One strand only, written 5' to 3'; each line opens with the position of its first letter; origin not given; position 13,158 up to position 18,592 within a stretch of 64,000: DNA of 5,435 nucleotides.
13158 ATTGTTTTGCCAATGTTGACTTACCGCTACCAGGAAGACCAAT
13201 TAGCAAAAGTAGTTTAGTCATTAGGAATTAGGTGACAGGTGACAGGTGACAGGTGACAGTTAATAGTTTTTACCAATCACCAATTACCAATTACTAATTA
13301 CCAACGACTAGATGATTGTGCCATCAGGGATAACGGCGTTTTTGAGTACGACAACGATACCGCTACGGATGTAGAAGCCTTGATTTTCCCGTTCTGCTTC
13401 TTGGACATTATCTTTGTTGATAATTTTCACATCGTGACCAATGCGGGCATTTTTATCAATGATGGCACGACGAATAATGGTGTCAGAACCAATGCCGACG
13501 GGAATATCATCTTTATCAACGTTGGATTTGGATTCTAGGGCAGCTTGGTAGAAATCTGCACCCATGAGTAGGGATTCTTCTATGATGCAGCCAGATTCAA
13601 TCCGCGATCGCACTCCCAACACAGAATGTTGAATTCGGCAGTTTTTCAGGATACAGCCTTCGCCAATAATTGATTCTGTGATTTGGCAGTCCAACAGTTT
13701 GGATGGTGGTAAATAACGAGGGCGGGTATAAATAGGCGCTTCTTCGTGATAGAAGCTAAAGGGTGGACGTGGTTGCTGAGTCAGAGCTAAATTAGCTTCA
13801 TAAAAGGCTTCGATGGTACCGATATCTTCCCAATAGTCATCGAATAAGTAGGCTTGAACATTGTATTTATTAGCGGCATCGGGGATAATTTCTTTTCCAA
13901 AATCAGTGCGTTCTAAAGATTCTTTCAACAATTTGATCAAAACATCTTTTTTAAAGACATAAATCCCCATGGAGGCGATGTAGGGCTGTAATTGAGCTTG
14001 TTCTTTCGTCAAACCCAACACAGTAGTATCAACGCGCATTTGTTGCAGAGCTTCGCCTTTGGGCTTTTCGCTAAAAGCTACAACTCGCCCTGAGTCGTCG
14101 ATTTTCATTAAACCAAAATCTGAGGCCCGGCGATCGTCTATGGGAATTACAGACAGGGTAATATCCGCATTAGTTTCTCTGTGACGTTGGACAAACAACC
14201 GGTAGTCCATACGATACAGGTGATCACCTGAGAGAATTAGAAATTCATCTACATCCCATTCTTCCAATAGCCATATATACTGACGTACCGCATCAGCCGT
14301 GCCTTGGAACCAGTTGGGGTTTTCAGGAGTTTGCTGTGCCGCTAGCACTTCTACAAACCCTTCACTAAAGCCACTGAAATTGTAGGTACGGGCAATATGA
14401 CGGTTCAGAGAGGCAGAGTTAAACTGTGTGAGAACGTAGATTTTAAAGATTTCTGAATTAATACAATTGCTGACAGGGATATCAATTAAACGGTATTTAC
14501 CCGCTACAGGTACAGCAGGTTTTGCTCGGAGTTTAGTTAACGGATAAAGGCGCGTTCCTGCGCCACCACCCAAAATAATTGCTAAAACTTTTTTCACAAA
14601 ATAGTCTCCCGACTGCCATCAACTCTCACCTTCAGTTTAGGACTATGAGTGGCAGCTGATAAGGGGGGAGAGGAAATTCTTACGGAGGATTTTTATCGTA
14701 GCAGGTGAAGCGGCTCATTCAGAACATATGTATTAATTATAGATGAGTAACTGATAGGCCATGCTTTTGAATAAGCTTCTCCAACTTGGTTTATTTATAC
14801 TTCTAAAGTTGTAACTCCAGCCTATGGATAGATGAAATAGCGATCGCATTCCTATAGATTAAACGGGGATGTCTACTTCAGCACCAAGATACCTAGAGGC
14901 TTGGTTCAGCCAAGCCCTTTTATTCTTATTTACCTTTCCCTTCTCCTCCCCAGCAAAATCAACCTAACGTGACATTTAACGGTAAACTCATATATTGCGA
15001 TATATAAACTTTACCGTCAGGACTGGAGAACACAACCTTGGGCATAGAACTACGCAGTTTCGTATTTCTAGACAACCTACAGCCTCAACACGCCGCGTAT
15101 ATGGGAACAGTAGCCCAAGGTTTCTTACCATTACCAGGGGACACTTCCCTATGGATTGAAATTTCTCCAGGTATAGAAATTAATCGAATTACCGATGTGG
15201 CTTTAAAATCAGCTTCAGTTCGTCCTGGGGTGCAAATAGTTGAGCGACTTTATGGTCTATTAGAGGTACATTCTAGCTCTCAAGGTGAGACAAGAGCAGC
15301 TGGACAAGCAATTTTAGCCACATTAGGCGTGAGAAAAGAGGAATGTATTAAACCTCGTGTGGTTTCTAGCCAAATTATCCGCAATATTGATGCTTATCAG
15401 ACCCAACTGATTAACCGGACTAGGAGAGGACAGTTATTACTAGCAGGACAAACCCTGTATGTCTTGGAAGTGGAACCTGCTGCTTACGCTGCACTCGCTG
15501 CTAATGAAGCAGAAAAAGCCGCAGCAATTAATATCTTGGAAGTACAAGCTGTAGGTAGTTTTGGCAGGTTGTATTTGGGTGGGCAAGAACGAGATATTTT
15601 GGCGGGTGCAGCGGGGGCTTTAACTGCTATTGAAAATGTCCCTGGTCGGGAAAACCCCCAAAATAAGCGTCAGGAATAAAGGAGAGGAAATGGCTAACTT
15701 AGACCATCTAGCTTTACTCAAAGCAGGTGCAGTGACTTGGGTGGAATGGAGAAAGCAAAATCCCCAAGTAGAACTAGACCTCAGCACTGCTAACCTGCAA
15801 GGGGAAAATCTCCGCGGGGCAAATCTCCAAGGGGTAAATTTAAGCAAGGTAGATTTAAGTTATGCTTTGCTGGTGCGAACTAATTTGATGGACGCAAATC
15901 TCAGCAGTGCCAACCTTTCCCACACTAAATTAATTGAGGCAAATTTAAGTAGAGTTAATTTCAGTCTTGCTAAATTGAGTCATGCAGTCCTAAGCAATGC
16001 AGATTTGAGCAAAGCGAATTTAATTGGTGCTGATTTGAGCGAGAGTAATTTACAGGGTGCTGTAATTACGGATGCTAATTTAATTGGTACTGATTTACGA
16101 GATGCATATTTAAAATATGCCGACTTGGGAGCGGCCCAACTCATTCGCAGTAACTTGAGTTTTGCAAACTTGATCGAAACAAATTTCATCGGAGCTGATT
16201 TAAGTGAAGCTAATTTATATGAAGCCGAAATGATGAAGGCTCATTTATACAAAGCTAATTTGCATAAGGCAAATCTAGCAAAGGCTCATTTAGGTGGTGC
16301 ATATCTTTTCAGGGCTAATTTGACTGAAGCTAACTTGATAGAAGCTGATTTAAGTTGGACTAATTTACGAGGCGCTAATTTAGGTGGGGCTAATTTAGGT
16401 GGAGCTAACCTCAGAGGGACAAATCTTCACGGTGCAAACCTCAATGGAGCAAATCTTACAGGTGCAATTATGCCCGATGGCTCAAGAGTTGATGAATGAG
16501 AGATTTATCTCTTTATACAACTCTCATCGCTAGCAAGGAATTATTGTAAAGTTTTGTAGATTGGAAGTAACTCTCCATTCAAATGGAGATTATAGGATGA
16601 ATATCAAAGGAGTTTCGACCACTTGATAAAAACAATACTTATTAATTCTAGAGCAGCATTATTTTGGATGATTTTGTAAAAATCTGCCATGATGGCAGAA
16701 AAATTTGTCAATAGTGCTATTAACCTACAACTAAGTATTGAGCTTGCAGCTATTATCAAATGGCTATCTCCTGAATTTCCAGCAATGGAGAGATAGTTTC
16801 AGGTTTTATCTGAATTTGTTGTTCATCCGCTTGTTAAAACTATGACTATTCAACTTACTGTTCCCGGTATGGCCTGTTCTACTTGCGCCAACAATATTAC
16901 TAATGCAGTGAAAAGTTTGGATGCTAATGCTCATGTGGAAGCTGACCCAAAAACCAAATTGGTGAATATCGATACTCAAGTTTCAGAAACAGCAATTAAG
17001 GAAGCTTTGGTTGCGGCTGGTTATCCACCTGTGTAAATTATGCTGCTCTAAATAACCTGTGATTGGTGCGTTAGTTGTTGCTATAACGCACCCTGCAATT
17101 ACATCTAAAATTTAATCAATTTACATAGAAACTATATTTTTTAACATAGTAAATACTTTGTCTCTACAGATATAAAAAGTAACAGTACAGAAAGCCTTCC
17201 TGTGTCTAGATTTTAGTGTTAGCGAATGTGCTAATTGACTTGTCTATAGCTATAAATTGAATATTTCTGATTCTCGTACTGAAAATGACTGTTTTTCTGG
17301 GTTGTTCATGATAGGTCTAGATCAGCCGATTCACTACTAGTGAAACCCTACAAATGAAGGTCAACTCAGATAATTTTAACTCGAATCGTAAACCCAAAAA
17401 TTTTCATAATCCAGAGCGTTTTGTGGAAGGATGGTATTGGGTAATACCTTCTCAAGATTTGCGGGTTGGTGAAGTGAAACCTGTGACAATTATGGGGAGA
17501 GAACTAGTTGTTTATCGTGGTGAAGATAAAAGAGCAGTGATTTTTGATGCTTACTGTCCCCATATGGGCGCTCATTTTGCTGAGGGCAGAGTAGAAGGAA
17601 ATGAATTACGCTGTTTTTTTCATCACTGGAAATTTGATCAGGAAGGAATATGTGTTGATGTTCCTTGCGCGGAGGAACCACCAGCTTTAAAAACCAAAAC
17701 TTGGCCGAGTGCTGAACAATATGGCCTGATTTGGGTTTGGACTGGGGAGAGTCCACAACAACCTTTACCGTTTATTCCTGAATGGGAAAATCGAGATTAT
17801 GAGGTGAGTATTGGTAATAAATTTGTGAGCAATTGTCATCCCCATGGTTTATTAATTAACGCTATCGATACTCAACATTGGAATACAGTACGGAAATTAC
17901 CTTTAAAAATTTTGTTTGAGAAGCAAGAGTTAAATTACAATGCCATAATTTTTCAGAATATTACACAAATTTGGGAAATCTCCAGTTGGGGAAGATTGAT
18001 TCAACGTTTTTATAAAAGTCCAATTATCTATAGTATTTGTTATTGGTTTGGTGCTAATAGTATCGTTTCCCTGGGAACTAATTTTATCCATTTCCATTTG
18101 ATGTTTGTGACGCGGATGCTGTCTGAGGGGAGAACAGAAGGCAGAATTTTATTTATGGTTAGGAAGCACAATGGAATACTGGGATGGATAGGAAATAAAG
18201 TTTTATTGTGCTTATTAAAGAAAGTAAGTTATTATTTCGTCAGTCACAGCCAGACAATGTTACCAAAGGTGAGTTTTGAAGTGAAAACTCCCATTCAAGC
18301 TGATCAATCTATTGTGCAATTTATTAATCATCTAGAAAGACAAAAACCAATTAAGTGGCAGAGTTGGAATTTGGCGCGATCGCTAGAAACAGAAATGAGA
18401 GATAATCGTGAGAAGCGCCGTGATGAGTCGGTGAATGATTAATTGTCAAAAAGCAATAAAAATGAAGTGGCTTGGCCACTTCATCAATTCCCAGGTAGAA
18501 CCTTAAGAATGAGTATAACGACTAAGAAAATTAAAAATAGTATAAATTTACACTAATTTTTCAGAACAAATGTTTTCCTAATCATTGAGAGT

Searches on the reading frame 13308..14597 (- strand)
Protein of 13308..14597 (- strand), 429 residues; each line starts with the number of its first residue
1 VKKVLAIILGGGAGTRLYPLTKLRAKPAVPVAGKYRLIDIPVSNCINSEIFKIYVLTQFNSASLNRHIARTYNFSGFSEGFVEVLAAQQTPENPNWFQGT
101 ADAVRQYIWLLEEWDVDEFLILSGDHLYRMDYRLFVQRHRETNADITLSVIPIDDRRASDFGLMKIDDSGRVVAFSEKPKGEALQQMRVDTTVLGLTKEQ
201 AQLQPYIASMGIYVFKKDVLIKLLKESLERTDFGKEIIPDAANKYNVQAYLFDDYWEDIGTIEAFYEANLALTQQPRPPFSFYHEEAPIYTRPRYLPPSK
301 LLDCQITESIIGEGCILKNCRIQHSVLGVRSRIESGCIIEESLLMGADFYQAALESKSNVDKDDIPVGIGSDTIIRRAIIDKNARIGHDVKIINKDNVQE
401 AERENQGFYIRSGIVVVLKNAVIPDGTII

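Call 75: search_protein_families(library=pfam, proteins=[window:13308-14597:-], max_evalue=0.00001)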
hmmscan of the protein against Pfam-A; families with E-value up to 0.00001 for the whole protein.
window:13308-14597:- (429 aa): 4 families
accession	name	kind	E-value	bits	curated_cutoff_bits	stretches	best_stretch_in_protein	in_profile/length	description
PF00483.29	NTP_transferase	-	4.3e-72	243.1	21.2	1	6-274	2-244/245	Nucleotidyl transferase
PF25247.1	LbH_GLGC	-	1.2e-58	197.2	27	1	294-428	1-135/135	GLGC left-handed parallel beta-helix domain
PF24894.1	Hexapep_GlmU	-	8.1e-10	39.2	23.3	1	304-346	14-56/104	GlmU-like, C-terminal hexapeptide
PF25084.1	LbH_EIF2B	-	2.8e-06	27.7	54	0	303-344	33-75/105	EIF2B subunit epsilon LbH domain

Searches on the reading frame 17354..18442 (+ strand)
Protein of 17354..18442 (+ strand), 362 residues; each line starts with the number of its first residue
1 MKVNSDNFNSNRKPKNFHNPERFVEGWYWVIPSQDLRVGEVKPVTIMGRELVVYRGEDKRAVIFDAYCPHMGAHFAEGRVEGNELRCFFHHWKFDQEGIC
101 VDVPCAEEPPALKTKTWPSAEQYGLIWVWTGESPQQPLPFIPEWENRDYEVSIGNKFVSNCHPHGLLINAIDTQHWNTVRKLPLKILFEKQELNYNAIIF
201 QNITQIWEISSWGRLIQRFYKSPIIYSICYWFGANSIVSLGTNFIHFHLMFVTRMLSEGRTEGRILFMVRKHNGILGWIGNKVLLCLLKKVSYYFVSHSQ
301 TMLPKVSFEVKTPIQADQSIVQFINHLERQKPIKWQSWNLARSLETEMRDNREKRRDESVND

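Call 75: search_protein_families(library=pfam, proteins=[window:17354-18442:+], max_evalue=0.00001)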
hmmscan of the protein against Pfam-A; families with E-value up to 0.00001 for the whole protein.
window:17354-18442:+ (362 aa): 1 family
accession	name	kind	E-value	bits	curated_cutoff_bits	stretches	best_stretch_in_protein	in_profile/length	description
PF00355.32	Rieske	-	2.9e-22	78.8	20.3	1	27-108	2-83/88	Rieske [2Fe-2S] domain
